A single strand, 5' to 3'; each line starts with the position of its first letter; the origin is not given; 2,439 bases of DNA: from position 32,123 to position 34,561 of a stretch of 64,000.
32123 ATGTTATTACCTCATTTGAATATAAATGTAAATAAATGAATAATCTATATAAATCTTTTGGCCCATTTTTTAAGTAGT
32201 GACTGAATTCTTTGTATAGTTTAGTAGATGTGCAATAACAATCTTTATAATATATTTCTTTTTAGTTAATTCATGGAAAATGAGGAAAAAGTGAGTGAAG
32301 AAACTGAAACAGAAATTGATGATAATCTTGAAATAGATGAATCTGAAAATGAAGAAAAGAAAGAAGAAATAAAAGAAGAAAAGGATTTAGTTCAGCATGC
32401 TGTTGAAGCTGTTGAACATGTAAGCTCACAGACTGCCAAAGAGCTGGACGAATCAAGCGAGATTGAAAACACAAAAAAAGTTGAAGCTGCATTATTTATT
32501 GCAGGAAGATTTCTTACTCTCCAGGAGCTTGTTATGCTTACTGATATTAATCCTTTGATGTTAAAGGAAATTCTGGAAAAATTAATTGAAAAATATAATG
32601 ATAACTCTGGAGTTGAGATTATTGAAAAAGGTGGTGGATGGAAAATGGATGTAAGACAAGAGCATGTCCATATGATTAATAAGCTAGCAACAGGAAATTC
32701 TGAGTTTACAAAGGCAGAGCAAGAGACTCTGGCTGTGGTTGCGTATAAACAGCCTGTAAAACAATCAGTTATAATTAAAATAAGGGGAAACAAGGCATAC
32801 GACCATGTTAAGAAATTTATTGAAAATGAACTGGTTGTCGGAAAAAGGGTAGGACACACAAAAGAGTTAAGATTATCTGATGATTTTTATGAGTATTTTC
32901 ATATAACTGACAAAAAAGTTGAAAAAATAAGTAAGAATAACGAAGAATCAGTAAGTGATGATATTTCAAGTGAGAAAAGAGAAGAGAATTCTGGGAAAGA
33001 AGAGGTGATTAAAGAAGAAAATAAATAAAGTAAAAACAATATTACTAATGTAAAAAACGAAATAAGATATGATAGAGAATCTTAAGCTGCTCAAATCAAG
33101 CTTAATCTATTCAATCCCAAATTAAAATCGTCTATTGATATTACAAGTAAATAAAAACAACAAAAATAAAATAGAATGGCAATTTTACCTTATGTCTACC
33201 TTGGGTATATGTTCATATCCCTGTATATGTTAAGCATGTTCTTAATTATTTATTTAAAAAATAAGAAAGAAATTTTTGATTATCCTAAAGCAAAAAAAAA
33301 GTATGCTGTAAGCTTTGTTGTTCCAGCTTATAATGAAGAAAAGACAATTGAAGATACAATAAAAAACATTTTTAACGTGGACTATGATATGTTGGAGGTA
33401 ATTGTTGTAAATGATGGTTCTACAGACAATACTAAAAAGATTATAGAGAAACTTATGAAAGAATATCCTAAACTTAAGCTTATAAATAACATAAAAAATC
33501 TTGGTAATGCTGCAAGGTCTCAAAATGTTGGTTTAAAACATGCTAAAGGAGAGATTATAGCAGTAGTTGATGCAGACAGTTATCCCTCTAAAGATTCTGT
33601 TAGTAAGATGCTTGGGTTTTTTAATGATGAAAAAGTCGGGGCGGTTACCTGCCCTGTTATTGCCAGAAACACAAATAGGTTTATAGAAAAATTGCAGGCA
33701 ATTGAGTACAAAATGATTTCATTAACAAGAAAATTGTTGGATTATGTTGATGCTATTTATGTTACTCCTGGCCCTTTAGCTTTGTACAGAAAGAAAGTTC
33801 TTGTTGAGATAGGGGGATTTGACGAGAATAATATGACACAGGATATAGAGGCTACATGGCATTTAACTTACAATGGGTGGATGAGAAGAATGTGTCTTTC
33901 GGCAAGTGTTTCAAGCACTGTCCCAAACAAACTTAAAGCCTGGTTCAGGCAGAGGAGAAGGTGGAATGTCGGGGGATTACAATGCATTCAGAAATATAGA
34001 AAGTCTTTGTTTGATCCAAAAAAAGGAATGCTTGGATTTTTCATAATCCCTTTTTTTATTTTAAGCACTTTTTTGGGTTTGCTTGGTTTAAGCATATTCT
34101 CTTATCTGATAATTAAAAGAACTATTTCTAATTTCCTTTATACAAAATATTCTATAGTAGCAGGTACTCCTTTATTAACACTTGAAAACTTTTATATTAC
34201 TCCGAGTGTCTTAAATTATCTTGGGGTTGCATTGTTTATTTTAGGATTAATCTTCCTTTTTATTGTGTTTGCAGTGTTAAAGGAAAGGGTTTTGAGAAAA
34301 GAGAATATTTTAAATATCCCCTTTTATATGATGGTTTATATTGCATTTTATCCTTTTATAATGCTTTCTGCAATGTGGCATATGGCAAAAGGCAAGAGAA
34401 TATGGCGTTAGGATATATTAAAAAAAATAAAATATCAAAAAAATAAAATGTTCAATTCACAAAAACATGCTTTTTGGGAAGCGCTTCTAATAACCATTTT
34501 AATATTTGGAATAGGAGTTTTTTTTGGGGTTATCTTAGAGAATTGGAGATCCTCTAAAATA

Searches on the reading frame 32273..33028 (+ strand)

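Call 35: search_protein_families(library=pfam, proteins=[window:32273-33028:+], max_evalue=0.001)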
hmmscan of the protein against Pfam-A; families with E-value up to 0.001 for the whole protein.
window:32273-33028:+ (251 aa): 1 family
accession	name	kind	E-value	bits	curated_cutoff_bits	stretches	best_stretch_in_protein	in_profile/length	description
PF04079.22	SMC_ScpB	-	2.6e-33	115.3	27.4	1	69-213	2-153/160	Segregation and condensation complex subunit ScpB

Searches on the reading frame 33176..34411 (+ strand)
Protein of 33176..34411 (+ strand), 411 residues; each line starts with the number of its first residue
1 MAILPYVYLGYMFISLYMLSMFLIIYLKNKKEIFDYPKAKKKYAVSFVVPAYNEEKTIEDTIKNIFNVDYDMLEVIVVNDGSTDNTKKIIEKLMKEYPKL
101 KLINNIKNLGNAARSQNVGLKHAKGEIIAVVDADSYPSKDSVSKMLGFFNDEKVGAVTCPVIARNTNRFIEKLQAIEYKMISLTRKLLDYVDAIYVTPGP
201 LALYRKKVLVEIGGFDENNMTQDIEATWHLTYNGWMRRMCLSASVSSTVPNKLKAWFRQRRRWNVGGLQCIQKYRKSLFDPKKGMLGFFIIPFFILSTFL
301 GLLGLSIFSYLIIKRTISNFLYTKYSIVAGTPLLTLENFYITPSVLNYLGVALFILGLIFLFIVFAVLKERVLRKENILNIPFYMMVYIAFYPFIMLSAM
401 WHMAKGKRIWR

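Call 35: search_protein_families(library=pfam, proteins=[window:33176-34411:+], max_evalue=0.001)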
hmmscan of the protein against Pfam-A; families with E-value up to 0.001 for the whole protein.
window:33176-34411:+ (411 aa): 5 families
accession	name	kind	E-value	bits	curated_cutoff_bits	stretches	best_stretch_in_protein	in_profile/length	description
PF00535.33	Glycos_transf_2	-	2.2e-36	125.8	23.3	1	46-212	1-167/168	Glycosyl transferase family 2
PF13641.12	Glyco_tranf_2_3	-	1.6e-32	113.8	27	1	45-264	3-228/230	Glycosyltransferase like family 2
PF10111.15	Glyco_tranf_2_2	-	5.5e-20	72.4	27.3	1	46-220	1-186/276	Glycosyltransferase like family 2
PF13632.12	Glyco_trans_2_3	-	2.6e-18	67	27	1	127-327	1-187/198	Glycosyl transferase family group 2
PF13506.12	Glyco_transf_21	-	9.7e-10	38.6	21.7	1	118-264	24-173/174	Glycosyl transferase family 21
